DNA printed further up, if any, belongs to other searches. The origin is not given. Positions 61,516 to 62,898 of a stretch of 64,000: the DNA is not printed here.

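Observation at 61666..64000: Isolated injectisome-type sctS-sctT-sctU operon embedded among housekeeping genes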

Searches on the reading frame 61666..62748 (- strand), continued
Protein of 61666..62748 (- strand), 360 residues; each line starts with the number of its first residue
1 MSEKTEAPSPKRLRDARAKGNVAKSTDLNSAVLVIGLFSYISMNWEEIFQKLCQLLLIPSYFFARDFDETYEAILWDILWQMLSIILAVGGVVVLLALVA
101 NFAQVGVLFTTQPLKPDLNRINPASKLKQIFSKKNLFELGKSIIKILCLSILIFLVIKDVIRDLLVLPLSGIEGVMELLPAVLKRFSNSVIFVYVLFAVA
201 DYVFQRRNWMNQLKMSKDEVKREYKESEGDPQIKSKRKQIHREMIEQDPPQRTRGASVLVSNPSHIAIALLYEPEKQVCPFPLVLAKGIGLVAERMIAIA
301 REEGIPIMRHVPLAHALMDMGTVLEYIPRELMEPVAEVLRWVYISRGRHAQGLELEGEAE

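Call 54: list_cluster_members(proteins=[P0358, P0383, P0316, P0317, P0323, P0326, P0264, P0338, P0352, P0377])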
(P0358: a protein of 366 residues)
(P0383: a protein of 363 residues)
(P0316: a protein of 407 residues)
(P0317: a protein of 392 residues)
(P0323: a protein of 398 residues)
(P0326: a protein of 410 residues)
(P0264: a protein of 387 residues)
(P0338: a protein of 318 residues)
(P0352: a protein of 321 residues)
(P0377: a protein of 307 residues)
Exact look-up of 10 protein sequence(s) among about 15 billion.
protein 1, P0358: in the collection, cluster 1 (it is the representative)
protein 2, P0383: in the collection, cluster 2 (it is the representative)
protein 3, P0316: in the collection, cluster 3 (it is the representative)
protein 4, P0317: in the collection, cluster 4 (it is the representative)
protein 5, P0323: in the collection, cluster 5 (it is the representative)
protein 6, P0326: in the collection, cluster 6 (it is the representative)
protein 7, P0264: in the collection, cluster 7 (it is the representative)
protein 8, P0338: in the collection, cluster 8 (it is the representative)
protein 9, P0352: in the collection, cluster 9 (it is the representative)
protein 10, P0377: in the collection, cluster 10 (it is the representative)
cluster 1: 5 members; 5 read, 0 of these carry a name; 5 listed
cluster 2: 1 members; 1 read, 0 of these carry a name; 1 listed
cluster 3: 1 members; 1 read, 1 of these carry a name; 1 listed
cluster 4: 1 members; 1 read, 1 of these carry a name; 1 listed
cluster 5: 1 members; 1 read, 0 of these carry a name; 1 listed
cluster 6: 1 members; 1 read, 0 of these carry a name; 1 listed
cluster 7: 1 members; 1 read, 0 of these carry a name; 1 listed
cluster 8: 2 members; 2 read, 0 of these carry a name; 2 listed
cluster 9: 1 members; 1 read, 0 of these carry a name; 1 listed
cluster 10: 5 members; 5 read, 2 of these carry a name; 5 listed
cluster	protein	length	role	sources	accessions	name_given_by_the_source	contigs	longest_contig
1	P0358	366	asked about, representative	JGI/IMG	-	-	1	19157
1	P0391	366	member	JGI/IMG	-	-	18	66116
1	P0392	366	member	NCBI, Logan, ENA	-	-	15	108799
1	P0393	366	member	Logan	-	-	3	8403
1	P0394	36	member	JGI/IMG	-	-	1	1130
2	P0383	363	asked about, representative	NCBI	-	-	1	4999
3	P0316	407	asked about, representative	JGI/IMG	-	flagellar biosynthetic protein FliP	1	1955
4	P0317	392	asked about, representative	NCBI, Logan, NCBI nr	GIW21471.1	MAG: hypothetical protein KatS3mg068_0478 [Candidatus Sericytochromatia bacterium]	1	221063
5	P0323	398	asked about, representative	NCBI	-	-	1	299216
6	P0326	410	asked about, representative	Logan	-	-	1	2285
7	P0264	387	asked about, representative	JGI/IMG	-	-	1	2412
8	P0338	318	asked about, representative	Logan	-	-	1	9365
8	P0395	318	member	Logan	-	-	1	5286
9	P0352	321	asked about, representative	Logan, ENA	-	-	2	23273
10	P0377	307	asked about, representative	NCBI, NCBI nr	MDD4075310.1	MAG: flagellar type III secretion system pore protein FliP [Eubacteriales bacterium] | flagellar type III secretion system pore protein FliP [Eubacteriales bacterium]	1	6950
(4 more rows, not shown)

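Call 55: find_encoding_contigs(protein=P0358, flank=10000, max_places=3)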
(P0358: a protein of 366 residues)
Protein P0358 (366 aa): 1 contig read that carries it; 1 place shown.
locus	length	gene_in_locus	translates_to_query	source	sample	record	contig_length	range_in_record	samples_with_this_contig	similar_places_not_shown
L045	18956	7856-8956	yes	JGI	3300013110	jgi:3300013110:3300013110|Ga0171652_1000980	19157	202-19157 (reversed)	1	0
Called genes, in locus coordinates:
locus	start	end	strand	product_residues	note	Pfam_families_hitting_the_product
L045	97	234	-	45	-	-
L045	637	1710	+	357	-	PF00805:Pentapeptide, PF13576:Pentapeptide_3 (faint), PF00805:Pentapeptide, PF13599:Pentapeptide_4, PF00805:Pentapeptide, PF07885:Ion_trans_2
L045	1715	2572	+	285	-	PF08668:HDOD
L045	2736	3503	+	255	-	PF01618:MotA_ExbB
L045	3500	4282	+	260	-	PF13677:MotB_plug, PF00691:OmpA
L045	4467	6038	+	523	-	PF00158:Sigma54_activat, PF14532:Sigma54_activ_2, PF25601:AAA_lid_14, PF02954:HTH_8, PF13384:HTH_23 (faint)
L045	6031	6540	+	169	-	PF03748:FliL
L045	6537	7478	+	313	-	PF01052:FliMN_C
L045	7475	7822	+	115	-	PF01052:FliMN_C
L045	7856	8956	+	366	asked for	PF04347:FliO, PF00813:FliP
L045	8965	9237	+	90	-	PF01313:Bac_export_3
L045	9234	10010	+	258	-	PF01311:Bac_export_1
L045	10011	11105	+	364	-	PF01312:Bac_export_2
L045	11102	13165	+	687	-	PF00771:FHIPEP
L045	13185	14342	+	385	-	PF00448:SRP54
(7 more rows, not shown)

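Call 56: list_cluster_members(proteins=[P0241, P0242, P0243, P0246, P0250, P0261, P0259, P0251, P0252, P0248])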
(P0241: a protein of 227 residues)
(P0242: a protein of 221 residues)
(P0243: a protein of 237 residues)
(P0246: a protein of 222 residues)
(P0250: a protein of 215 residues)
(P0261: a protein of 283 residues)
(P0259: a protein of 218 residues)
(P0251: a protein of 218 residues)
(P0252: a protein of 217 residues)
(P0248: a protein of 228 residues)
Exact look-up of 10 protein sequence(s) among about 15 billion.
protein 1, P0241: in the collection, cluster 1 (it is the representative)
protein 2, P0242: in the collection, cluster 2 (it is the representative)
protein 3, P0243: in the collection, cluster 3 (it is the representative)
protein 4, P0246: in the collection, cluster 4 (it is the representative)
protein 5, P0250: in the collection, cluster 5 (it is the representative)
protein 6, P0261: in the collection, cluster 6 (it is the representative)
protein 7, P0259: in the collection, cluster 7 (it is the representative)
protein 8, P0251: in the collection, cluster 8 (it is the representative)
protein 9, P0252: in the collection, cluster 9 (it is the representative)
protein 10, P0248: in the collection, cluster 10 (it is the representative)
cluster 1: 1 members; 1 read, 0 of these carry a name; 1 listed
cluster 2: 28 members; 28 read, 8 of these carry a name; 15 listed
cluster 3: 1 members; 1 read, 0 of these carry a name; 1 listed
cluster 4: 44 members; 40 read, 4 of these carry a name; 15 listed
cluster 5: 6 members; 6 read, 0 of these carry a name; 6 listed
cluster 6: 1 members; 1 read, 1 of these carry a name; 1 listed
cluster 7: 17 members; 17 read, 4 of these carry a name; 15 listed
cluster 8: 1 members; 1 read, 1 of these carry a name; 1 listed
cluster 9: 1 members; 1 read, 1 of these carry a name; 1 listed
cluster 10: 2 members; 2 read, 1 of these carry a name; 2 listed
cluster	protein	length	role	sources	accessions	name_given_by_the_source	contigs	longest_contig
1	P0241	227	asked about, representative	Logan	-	-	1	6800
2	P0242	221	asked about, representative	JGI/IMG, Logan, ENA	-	-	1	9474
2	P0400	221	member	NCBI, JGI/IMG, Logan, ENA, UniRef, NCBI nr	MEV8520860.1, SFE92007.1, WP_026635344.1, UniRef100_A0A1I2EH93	type III secretion system export apparatus subunit SctR [Dyella marensis] | type III secretion protein R | Type III secretion protein R n=1 Tax=Dyella marensis TaxID=500610 RepID=A0A1I2EH93_9GAMM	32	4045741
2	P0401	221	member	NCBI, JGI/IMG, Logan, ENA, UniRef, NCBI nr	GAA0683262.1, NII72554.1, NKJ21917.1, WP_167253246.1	type III secretion protein R [Dyella sp. SG562] | type III secretion protein R | type III secretion system export apparatus subunit SctR n=2 Tax=Rhodanobacteraceae ...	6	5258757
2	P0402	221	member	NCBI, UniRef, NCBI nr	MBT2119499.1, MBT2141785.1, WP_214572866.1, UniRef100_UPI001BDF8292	type III secretion system export apparatus subunit SctR [Dyella sp. LX-66] | type III secretion system export apparatus subunit SctR n=1 Tax=unclassified Dyella ... | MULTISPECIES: type III secretion system export apparatus subunit SctR [unclassified ...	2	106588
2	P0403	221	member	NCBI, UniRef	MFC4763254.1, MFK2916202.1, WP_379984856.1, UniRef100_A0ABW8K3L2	type III secretion system export apparatus subunit SctR [Dyella koreensis] | Type III secretion system export apparatus subunit SctR n=1 Tax=Dyella koreensis ...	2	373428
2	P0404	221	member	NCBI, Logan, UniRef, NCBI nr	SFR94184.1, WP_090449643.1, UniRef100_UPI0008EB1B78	type III secretion protein R [Dyella sp. OK004] | type III secretion system export apparatus subunit SctR n=1 Tax=Dyella sp. OK004 ... | type III secretion system export apparatus subunit SctR [Dyella sp. OK004]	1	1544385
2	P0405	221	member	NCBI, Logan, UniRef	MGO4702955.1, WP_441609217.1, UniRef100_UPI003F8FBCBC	type III secretion system export apparatus subunit SctR [Dyella sp. 2RAB6] | type III secretion system export apparatus subunit SctR n=1 Tax=Dyella sp. 2RAB6 ...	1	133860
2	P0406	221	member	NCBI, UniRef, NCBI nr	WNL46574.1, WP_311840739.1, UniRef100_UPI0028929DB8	type III secretion system export apparatus subunit SctR [Dyella sp. BiH032] | type III secretion system export apparatus subunit SctR n=1 Tax=Dyella sp. BiH032 ...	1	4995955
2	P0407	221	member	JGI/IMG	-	type III secretion protein R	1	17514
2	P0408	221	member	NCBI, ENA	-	-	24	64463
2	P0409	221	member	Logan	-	-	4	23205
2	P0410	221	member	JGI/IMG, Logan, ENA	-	-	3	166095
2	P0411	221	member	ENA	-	-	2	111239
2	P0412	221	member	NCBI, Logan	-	-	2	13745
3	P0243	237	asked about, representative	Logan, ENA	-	-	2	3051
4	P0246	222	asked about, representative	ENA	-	-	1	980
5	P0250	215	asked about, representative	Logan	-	-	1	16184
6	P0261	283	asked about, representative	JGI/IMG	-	type III secretion protein R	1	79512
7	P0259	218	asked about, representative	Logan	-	-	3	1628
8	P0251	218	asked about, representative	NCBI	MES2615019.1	MAG: type III secretion system export apparatus subunit SctR [Bdellovibrionota bacterium]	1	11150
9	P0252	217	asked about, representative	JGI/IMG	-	type III secretion protein R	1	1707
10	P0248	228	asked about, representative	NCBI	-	-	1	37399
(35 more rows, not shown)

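Call 59: search_protein_families(library=pfam, proteins=[L037:466-2559:-, L037:2588-2968:-, L037:3015-3434:-, L037:3440-3826:-, L037:3852-4256:-, L037:4284-5360:-, L037:5409-6929:-, L037:10085-12391:+, L037:12396-14789:+, L037:14840-15820:+], max_evalue=0.01)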
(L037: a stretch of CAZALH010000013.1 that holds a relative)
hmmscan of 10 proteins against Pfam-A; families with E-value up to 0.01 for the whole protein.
L037:466-2559:- (697 aa): 1 family
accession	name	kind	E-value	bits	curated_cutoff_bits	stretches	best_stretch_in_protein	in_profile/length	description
PF00771.25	FHIPEP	-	3.4e-229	763.1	29.1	1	28-685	1-656/657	FHIPEP family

L037:2588-2968:- (126 aa): 2 families
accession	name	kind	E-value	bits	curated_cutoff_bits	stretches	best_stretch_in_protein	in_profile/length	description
PF13428.12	TPR_14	-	5.9e-06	26.9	23.5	1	8-47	3-42/44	Tetratricopeptide repeat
PF07719.23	TPR_2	-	0.0058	17.1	27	0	8-30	3-25/34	Tetratricopeptide repeat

L037:3015-3434:- (139 aa): 1 family
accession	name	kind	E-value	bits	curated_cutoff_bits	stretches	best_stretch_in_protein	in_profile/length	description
PF09474.15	Type_III_YscX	-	1.5e-13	51.5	25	1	19-137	2-118/119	Type III secretion system YscX (type_III_YscX)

L037:3440-3826:- (128 aa): 1 family
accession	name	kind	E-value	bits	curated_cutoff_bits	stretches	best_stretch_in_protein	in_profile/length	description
PF21665.2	Type_III_SycN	-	2.1e-05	24.8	27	1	13-122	12-117/119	Type III secretory system chaperone SycN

L037:3852-4256:- (134 aa): 1 family
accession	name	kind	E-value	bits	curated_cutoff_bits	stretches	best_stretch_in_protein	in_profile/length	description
PF09059.15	TyeA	-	1.9e-08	34.7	21.1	1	19-106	2-80/81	TyeA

L037:4284-5360:- (358 aa): 1 family
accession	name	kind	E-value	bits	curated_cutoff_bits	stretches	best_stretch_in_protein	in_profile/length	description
PF24760.1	TPR_IF140_C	-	0.0081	17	27.4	0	173-236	25-88/124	IF140 C-terminal TPR domain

L037:5409-6929:- (506 aa): 8 families
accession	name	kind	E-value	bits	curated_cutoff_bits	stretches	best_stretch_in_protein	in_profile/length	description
PF01078.27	Mg_chelatase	-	1.1e-90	303.1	20.3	1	193-397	1-204/207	Magnesium chelatase, subunit ChlI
PF13541.12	ChlI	-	2.6e-35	121.4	27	1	20-141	1-120/121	Subunit ChlI of Mg-chelatase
PF13335.12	Mg_chelatase_C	-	1.6e-27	96.3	26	1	407-499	2-94/94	Magnesium chelatase, subunit ChlI C-terminal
PF00493.29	MCM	-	1.5e-09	37.7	23.3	1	290-392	112-204/224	MCM P-loop domain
PF07728.20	AAA_5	-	2.6e-09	37.6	22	1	216-353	1-125/139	AAA domain (dynein-related subfamily)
PF00158.32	Sigma54_activat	-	1.7e-05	25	20.2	0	287-349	81-141/168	Sigma-54 interaction domain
PF20030.5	bpMoxR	-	0.00033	20.2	27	0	197-238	14-55/205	MoxR domain in the MoxR-vWA-beta-propeller ternary systems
PF05496.18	RuvB_N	-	0.00068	19.9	27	0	296-330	81-115/159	Holliday junction DNA helicase RuvB P-loop domain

L037:10085-12391:+ (768 aa): 2 families
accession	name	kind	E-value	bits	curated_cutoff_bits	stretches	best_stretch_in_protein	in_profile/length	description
PF00999.27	Na_H_Exchanger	-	6.4e-51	173.8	26.2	1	13-376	4-374/375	Sodium/hydrogen exchanger, transmembrane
PF02080.26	TrkA_C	-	1.3e-24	86.3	27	2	609-677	3-70/71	TrkA-C domain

L037:12396-14789:+ (797 aa): 9 families
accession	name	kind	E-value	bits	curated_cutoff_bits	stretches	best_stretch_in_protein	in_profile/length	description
PF01580.24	FtsK_SpoIIIE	-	1.1e-65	221.7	24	1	406-630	2-221/221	FtsK/SpoIIIE family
PF17854.6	FtsK_alpha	-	3.2e-29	101.6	22.9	1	300-398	1-101/101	FtsK alpha domain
PF09397.16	FtsK_gamma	-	4.4e-19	68.4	30.6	1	737-790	3-56/63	Ftsk gamma domain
PF13491.11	FtsK_4TM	-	1.8e-15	57.4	23.1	1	16-177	8-157/171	4TM region of DNA translocase FtsK/SpoIIIE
PF25201.1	nSTAND6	-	0.00034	21.1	27.7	1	427-524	3-99/148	Novel STAND NTPase 6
PF01935.23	DUF87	-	0.00072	20.2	23.2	1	438-482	17-60/220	Helicase HerA, central domain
PF13401.12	AAA_22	-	0.0033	18.2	27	0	444-627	7-124/130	AAA domain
PF10412.15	TrwB_AAD_bind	-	0.0071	15.7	20.5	0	442-466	15-39/387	Type IV secretion-system coupling protein DNA-binding domain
PF04157.22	EAP30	-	0.0085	16.3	26.8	0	685-786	122-218/219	EAP30/Vps36 family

L037:14840-15820:+ (326 aa): 3 families
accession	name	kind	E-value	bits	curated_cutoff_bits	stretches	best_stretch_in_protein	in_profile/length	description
PF01966.28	HD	-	4.2e-13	50.1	22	1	172-289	2-115/116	HD domain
PF01336.31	tRNA_anti-codon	-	0.00016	22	27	1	32-87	11-63/75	OB-fold nucleic acid binding domain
PF07514.17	TraI_2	-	0.0094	15.4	23.9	0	126-180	18-75/324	Putative helicase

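Call 60: find_homologous_proteins(query=L037:466-2559:-)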
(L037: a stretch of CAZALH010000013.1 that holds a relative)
Query L037:466-2559:- (697 aa): 8000 proteins with E <= 0.001 among 8000 candidates; the best 120 are listed.
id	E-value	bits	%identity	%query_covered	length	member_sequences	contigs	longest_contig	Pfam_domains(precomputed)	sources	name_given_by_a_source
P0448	0.0e+0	1482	99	100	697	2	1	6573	PF00771.26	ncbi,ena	-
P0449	0.0e+0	1391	92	100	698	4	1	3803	PF00771.26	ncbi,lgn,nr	ncbi:MAG: type III secretion system export apparatus subunit SctV [Opitutales bacterium]|nr:type III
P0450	0.0e+0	1367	90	100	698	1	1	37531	PF00771.26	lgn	-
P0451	0.0e+0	1359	90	100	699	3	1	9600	PF00771.26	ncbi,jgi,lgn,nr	ncbi:MAG: type III secretion system export apparatus subunit SctV [Puniceicoccales bacterium]|jgi:ty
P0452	0.0e+0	1355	89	100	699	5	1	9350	PF00771.26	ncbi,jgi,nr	ncbi:MAG: type III secretion system export apparatus subunit SctV [Puniceicoccales bacterium]|jgi:ty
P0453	0.0e+0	1261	83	99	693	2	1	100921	PF00771.26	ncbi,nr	ncbi:MAG: type III secretion system export apparatus subunit SctV [Puniceicoccales bacterium]|nr:typ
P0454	0.0e+0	1258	83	99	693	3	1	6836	PF00771.26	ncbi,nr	ncbi:MAG: type III secretion system export apparatus subunit SctV [Puniceicoccales bacterium]|nr:typ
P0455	0.0e+0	1252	84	99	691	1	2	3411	PF00771.26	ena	-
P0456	0.0e+0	1251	84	99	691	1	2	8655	PF00771.26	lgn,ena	-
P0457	0.0e+0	1249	83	99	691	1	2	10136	PF00771.26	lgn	-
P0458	0.0e+0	1247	82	99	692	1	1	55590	PF00771.26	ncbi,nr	ncbi:MAG: type III secretion system export apparatus subunit SctV [Puniceicoccales bacterium]|nr:typ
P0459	0.0e+0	1247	82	99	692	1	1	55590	PF00771.26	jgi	jgi:type III secretion protein V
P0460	0.0e+0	1247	83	99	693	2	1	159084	PF00771.26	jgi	jgi:type III secretion protein V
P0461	0.0e+0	1247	83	99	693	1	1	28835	PF00771.26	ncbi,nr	ncbi:MAG: type III secretion system export apparatus subunit SctV [Puniceicoccales bacterium]|nr:typ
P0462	0.0e+0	1246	83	99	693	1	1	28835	PF00771.26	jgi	jgi:type III secretion protein V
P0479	0.0e+0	1129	75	98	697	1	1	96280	PF00771.26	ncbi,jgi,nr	ncbi:MAG: type III secretion system export apparatus subunit SctV [Puniceicoccales bacterium]|jgi:ty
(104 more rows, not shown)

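Call 62: find_encoding_contigs(protein=P0479, flank=10000, max_places=2)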
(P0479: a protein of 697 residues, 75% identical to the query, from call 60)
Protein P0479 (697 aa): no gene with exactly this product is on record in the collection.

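Call 63: find_encoding_contigs(protein=P0460, flank=10000, max_places=2)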
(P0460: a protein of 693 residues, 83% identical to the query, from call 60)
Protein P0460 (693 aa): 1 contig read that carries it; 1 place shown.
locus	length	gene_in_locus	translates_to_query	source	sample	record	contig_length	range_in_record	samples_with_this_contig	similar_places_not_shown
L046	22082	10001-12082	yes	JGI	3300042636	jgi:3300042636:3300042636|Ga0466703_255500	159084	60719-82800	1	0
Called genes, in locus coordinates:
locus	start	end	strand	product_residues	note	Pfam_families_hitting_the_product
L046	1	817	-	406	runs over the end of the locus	PF04413:Glycos_transf_N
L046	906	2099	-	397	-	PF00712:DNA_pol3_beta, PF02767:DNA_pol3_beta_2, PF02768:DNA_pol3_beta_3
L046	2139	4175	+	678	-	PF22745:Nlig-Ia (weak), PF01653:DNA_ligase_aden, PF03120:OB_DNA_ligase, PF03119:DNA_ligase_ZBD, PF12826:HHH_2, PF14520:HHH_5, PF00633:HHH (weak), PF00533:BRCT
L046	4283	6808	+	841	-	PF02861:Clp_N, PF13191:AAA_16 (weak), PF00004:AAA, PF17871:AAA_lid_9, PF00004:AAA, PF07724:AAA_2, PF07728:AAA_5, PF10431:ClpB_D2-small, +12 more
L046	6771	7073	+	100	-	PF13459:Fer4_15 (weak), PF13370:Fer4_13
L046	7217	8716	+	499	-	PF09059:TyeA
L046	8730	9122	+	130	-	-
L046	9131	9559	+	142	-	PF09474:Type_III_YscX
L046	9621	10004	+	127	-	PF13428:TPR_14 (faint)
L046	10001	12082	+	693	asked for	PF00771:FHIPEP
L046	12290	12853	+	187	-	PF01569:PAP2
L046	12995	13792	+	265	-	PF00303:Thymidylat_synt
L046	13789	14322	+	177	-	PF00186:DHFR_1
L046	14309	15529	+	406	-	PF02606:LpxK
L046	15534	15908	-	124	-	-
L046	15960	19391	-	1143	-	PF26300:PEPCK_PPi_lobe_2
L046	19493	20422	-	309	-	-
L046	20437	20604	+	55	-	-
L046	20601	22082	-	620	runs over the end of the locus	PF27167:HTH_GRAD, PF03449:GreA_GreB_N, PF01272:GreA_GreB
